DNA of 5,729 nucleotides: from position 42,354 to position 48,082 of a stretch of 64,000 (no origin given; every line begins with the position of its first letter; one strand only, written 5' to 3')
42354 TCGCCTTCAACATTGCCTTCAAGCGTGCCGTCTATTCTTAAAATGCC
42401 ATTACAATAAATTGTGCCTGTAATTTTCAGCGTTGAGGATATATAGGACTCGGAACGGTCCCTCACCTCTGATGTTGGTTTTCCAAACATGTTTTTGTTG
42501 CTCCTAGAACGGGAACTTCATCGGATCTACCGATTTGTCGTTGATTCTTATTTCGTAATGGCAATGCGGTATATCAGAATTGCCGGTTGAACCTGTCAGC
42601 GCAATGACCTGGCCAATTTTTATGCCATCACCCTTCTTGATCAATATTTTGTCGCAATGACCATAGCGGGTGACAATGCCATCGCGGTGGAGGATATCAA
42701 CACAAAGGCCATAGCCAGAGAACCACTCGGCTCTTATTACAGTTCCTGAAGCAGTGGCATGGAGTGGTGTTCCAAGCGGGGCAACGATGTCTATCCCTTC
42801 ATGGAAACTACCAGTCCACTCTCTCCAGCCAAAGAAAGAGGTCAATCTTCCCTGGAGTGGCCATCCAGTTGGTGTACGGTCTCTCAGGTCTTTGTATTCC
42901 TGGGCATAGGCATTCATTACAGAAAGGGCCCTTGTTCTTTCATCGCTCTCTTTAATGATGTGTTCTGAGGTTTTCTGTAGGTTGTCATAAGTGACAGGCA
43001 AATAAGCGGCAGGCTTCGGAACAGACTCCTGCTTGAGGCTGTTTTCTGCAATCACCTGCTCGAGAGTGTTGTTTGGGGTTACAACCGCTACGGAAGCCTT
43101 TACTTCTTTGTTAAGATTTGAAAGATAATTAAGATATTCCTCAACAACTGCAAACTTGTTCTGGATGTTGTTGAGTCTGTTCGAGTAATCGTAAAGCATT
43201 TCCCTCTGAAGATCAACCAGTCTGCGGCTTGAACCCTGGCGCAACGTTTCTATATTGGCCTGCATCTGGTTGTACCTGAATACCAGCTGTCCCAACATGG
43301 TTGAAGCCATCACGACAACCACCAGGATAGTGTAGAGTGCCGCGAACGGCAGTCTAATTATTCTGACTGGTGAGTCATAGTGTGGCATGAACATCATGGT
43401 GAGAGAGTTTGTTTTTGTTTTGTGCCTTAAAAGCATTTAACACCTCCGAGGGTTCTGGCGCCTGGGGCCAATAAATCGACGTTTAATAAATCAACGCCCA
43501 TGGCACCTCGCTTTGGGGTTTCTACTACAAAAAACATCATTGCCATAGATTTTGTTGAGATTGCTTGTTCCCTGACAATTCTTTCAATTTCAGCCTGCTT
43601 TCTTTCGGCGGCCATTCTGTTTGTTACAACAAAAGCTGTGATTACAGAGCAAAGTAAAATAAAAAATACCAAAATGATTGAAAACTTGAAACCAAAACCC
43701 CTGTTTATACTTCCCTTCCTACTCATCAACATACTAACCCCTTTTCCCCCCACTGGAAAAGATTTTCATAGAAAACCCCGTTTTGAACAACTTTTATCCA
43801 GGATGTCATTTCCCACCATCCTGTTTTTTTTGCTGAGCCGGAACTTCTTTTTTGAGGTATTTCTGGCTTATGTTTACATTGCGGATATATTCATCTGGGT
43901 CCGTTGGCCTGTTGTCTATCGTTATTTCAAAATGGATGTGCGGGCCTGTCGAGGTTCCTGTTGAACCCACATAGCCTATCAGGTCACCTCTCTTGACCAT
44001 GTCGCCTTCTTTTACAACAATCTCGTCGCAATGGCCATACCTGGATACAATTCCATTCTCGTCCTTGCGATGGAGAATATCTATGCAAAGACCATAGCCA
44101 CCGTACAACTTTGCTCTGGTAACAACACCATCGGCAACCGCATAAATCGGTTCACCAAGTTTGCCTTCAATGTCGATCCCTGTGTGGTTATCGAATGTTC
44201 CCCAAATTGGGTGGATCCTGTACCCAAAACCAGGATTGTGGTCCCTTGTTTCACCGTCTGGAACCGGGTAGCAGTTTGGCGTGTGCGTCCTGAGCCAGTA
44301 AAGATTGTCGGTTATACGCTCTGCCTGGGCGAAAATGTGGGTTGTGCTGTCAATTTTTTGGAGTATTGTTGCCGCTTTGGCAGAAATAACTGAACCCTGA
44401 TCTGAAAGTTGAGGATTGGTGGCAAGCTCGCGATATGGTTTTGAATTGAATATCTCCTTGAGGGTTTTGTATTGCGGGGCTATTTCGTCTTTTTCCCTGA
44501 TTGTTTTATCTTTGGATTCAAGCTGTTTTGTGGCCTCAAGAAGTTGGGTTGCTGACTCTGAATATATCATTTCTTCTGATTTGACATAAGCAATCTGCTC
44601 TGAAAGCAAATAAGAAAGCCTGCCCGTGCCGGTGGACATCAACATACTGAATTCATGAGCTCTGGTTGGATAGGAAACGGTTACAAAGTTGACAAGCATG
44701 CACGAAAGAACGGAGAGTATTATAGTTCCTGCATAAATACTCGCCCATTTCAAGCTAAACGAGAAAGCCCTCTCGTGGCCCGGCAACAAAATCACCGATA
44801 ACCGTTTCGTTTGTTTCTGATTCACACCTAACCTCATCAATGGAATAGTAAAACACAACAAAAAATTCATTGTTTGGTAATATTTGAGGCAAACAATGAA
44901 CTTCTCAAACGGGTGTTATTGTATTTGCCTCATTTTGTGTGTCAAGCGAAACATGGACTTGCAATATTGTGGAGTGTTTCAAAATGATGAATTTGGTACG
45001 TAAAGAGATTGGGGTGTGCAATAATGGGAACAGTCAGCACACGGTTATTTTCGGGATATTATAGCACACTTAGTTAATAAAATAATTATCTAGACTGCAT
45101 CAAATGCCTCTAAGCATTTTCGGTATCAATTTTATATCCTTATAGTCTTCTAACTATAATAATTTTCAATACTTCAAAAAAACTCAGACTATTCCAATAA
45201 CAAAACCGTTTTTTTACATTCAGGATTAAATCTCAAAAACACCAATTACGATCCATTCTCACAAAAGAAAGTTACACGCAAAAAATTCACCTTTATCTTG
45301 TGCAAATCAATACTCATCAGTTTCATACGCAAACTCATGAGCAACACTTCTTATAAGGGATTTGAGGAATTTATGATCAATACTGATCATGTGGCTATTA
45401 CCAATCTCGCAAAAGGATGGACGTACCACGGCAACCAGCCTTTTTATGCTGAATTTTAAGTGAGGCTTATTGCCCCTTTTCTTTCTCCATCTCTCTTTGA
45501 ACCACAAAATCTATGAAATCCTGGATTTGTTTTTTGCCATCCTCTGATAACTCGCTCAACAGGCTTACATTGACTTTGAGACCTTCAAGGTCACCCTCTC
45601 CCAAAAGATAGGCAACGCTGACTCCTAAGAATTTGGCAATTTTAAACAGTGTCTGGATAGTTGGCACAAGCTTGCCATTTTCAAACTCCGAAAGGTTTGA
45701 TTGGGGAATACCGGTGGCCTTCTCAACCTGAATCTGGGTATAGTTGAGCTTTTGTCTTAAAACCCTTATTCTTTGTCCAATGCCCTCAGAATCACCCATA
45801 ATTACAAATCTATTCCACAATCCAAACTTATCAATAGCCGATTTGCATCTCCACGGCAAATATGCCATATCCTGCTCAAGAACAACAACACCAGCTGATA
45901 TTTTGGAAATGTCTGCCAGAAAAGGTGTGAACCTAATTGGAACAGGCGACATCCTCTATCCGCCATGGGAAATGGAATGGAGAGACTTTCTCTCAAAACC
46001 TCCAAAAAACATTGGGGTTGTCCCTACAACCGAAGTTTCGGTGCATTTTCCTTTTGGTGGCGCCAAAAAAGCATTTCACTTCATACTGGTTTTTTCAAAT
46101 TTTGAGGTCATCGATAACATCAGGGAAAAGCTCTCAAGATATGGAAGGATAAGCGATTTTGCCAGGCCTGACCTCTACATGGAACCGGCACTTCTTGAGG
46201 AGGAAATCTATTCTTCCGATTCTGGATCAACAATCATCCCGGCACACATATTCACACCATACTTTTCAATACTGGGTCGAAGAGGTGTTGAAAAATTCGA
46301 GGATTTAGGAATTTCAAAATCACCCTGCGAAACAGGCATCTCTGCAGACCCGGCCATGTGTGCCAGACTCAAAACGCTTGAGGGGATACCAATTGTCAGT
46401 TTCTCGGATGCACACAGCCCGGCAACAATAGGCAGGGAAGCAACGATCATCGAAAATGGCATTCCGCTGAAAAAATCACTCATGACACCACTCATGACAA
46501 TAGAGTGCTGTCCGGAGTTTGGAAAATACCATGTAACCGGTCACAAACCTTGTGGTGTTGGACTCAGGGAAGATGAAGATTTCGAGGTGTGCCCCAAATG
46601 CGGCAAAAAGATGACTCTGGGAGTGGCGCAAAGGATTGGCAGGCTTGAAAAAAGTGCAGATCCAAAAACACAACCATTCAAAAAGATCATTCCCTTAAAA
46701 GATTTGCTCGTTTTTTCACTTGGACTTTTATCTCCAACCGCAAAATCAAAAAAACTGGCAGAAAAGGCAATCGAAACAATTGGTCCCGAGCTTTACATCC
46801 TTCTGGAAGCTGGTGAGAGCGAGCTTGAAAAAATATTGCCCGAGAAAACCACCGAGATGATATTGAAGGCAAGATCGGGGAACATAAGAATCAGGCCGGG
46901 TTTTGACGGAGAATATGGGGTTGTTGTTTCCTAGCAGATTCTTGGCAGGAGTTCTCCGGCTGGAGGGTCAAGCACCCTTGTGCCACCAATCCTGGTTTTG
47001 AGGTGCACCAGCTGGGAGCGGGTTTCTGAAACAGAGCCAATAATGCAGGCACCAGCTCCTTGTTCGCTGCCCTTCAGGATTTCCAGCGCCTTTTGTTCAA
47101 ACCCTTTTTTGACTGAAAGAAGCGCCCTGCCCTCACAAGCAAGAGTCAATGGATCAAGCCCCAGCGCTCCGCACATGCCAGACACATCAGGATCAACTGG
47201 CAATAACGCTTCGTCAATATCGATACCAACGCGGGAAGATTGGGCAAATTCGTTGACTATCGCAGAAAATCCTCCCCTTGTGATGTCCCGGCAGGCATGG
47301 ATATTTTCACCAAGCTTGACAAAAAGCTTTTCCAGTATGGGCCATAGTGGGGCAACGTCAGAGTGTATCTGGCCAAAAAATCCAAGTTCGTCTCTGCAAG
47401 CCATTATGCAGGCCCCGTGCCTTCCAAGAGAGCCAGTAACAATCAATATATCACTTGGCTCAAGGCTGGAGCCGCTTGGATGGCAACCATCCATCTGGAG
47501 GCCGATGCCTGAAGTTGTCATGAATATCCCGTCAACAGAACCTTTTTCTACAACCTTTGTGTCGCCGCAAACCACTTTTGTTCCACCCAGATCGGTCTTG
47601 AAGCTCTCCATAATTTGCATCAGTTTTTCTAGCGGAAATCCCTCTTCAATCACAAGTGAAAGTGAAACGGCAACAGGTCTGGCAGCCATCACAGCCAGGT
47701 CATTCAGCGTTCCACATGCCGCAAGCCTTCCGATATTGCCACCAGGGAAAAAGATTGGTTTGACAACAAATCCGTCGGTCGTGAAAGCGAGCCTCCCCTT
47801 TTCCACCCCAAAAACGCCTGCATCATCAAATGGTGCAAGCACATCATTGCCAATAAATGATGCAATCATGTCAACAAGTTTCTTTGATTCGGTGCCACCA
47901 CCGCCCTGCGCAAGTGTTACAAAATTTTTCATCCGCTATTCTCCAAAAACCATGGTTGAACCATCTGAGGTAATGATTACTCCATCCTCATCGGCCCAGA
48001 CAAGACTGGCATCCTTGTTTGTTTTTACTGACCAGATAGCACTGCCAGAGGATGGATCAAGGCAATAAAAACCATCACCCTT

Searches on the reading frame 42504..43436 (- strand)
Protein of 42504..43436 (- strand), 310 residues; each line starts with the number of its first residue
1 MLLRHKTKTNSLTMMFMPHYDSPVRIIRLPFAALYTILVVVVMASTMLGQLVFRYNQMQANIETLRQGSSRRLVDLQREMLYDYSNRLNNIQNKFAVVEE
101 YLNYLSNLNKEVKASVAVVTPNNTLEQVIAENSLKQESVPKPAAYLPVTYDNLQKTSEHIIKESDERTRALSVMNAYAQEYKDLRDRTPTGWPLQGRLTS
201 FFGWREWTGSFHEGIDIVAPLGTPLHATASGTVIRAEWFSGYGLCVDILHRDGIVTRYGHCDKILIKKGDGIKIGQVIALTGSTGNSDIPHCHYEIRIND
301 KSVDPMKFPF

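Call 94: search_protein_families(library=pfam, proteins=[window:42504-43436:-], max_evalue=0.00001)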
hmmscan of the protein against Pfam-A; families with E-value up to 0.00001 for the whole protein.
window:42504-43436:- (310 aa): 1 family
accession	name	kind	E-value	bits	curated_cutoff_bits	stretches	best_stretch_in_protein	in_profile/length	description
PF01551.29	Peptidase_M23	-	4.5e-30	104.1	28.7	1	211-305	2-96/96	Peptidase family M23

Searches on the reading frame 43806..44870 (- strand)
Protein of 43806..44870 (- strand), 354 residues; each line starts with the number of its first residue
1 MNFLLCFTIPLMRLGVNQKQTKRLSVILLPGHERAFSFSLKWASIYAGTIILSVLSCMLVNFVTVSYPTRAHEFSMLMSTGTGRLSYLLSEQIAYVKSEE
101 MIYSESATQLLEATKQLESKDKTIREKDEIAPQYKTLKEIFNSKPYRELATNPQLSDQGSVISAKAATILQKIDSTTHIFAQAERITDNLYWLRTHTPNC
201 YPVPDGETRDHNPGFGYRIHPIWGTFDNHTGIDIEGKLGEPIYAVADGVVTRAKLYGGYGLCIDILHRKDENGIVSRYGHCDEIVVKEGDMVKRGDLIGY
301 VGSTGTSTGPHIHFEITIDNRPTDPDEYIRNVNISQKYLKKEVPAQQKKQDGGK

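Call 94: search_protein_families(library=pfam, proteins=[window:43806-44870:-], max_evalue=0.00001)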
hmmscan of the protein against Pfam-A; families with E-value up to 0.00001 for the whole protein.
window:43806-44870:- (354 aa): 1 family
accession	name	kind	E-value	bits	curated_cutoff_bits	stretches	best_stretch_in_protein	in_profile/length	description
PF01551.29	Peptidase_M23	-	2.1e-30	105.2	28.7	1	228-325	2-96/96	Peptidase family M23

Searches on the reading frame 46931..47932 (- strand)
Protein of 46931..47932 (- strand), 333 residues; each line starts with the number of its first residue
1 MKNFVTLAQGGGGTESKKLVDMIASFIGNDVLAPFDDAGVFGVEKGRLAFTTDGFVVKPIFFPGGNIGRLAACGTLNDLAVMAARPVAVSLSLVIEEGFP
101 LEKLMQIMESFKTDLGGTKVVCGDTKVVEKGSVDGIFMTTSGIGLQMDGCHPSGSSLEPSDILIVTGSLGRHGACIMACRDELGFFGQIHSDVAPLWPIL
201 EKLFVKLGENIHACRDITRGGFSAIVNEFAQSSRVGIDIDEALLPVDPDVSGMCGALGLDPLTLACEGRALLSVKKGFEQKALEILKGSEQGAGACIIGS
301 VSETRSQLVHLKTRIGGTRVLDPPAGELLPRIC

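Call 94: search_protein_families(library=pfam, proteins=[window:46931-47932:-], max_evalue=0.00001)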
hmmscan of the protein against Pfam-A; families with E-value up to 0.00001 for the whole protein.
window:46931-47932:- (333 aa): 2 families
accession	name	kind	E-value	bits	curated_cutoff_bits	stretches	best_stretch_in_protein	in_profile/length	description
PF02769.27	AIRS_C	-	4.6e-22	79.3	23.1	1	159-306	2-150/156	AIR synthase related protein, C-terminal domain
PF00586.29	AIRS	-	1.2e-17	64.8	24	1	36-145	2-111/112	AIR synthase related protein, N-terminal domain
